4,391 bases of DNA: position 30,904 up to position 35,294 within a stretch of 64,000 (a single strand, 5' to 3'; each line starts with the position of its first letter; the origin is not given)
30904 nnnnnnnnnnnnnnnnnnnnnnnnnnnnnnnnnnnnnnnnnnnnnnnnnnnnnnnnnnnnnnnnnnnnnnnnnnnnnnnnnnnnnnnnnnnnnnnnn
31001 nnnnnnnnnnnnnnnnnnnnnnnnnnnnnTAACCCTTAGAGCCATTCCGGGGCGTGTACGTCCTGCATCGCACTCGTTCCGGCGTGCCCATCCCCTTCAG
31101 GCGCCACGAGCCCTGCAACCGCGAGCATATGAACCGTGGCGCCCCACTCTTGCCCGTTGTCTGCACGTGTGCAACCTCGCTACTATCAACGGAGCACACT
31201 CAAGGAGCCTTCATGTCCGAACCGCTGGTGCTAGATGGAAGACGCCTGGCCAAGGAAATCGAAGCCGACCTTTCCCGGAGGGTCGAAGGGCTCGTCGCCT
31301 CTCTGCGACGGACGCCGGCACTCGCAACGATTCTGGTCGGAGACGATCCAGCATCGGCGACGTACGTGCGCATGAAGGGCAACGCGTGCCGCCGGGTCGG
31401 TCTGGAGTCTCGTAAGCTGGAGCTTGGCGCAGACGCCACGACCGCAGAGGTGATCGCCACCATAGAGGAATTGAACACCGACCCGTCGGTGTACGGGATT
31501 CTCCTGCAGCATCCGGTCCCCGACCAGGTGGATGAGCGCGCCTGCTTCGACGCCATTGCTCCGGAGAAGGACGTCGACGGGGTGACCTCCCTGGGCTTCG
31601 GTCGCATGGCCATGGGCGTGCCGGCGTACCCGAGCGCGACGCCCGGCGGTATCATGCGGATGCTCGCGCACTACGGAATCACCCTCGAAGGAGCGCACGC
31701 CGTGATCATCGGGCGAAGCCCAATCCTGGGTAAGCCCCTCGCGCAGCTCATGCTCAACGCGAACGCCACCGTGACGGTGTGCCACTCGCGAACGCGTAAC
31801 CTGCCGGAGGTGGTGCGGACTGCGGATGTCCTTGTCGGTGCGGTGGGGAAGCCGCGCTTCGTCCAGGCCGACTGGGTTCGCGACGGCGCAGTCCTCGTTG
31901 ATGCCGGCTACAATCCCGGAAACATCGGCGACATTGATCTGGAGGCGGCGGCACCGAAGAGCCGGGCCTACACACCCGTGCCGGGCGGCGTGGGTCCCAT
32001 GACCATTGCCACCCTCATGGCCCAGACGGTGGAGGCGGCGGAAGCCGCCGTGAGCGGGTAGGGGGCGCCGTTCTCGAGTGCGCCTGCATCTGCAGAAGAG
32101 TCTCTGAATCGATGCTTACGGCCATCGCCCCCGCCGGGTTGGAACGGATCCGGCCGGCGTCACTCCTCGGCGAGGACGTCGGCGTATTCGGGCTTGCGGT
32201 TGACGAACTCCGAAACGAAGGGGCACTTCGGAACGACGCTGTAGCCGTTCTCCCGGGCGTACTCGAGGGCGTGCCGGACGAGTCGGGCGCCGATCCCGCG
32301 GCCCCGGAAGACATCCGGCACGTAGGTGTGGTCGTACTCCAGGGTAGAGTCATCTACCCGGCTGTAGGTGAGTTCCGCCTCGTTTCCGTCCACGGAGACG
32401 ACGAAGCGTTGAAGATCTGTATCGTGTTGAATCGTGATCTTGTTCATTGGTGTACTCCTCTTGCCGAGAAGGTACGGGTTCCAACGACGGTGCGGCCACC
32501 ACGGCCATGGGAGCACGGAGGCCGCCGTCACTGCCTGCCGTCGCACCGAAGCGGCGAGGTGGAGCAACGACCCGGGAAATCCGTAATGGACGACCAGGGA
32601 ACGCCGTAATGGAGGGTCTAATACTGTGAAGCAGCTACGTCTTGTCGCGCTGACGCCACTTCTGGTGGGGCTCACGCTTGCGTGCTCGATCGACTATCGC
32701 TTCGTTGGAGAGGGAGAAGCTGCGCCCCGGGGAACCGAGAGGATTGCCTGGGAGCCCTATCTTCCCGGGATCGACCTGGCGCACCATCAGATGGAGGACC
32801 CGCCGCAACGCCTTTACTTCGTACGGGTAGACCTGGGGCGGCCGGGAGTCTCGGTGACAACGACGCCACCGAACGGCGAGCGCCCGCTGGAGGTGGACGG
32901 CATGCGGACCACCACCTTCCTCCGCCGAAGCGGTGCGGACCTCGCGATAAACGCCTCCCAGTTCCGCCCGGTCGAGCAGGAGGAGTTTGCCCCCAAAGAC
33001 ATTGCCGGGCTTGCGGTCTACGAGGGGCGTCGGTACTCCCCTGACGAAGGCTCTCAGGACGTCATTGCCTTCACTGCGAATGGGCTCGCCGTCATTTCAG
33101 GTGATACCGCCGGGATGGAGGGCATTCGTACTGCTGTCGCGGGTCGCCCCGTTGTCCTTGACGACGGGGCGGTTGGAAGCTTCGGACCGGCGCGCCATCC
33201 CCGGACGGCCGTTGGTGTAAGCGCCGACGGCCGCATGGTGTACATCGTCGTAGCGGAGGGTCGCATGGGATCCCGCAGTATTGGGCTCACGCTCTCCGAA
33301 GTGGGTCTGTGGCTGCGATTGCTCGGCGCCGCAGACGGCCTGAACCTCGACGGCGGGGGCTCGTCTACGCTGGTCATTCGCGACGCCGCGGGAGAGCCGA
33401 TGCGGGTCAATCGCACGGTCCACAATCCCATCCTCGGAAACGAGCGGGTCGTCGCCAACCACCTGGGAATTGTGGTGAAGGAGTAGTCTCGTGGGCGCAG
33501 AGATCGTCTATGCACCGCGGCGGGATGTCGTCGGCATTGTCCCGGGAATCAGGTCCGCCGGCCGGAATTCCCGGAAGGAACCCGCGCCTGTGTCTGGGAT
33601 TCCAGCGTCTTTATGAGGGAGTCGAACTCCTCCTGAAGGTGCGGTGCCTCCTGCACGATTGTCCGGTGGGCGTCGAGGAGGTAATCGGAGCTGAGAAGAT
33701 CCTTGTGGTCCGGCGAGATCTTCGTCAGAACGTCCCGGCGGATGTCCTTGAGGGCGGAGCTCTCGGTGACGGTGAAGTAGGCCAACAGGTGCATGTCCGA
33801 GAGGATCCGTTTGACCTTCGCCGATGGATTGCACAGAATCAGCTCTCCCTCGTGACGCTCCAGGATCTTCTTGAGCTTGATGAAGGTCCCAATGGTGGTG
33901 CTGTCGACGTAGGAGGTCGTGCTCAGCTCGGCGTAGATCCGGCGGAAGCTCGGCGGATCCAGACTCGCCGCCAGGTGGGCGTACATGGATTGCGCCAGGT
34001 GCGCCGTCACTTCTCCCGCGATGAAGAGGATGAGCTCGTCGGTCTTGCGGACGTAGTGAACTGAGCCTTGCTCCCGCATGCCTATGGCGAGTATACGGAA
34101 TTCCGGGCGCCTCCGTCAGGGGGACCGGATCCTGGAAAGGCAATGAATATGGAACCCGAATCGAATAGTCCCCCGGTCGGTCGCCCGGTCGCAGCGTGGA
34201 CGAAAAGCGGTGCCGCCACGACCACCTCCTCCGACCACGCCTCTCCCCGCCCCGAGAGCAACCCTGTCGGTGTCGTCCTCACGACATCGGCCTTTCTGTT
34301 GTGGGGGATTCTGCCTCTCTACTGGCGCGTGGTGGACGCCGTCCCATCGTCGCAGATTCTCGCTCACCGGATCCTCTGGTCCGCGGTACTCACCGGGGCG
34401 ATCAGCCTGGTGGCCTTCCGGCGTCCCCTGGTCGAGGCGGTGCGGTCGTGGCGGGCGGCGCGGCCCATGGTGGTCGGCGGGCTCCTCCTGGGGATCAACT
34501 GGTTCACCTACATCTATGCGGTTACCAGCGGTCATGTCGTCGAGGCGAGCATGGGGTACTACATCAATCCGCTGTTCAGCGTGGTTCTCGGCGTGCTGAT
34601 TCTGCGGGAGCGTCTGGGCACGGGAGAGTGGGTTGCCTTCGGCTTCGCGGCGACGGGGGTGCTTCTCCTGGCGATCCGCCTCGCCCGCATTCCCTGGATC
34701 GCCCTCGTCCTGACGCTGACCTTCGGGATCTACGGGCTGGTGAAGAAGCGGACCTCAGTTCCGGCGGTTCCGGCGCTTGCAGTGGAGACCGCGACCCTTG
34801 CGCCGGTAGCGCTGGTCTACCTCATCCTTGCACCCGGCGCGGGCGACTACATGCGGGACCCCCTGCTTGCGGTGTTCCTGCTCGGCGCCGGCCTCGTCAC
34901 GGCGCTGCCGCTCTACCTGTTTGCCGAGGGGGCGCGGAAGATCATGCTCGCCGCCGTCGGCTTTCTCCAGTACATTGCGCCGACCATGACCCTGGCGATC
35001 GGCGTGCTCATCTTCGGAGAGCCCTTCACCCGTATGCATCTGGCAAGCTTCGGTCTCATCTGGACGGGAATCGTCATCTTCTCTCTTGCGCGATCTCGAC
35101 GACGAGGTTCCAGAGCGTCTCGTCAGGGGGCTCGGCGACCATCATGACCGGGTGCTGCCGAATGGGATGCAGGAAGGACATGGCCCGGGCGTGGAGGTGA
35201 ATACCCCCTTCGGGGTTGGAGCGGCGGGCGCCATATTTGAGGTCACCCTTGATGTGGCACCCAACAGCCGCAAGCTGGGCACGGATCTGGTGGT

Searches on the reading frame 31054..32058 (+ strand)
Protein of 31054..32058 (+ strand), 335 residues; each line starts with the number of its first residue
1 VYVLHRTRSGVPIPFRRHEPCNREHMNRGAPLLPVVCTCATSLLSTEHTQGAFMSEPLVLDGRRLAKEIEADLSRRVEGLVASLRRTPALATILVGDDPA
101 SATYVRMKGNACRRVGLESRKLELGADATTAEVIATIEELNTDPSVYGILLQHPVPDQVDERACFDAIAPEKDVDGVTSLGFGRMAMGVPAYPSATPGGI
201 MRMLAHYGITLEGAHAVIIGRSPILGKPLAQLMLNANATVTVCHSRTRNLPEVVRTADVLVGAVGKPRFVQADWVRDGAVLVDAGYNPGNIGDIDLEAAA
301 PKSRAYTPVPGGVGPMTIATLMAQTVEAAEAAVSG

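Call 51: search_protein_families(library=pfam, proteins=[window:31054-32058:+], max_evalue=0.0001)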
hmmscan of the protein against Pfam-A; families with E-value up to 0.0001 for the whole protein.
window:31054-32058:+ (335 aa): 2 families
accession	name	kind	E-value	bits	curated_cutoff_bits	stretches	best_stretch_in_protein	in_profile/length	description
PF02882.25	THF_DHG_CYH_C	-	5.8e-57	191.9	27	1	181-331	4-158/160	Tetrahydrofolate dehydrogenase/cyclohydrolase, NAD(P)-binding domain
PF00763.28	THF_DHG_CYH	-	1.9e-37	128.5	32.8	1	60-175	1-115/115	Tetrahydrofolate dehydrogenase/cyclohydrolase, catalytic domain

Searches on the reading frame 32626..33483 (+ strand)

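Call 54: search_protein_families(library=pfam, proteins=[window:32626-33483:+], max_evalue=0.0001)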
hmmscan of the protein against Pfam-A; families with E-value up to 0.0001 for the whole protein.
window:32626-33483:+ (286 aa): 1 family
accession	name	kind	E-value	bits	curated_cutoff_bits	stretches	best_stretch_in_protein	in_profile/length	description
PF09992.14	NAGPA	-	2.5e-30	106.3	25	1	103-282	2-168/169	Phosphodiester glycosidase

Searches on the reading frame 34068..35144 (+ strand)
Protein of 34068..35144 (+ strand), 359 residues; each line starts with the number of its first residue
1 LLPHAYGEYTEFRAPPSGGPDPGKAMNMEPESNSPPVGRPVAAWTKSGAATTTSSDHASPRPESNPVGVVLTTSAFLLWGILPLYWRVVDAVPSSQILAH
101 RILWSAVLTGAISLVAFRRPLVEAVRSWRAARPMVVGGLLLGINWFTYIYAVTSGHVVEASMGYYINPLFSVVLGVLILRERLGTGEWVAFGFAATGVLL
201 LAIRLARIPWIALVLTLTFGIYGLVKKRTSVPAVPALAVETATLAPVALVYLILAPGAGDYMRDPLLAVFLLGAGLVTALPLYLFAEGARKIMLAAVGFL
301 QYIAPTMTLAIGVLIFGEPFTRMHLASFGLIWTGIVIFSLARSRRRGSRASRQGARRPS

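Call 51: search_protein_families(library=pfam, proteins=[window:34068-35144:+], max_evalue=0.0001)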
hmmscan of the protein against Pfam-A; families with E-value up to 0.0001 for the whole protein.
window:34068-35144:+ (359 aa): 1 family
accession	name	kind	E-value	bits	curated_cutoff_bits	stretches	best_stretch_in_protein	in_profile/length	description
PF00892.27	EamA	-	5.4e-21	75.7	28.2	2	68-202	3-134/135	EamA-like transporter family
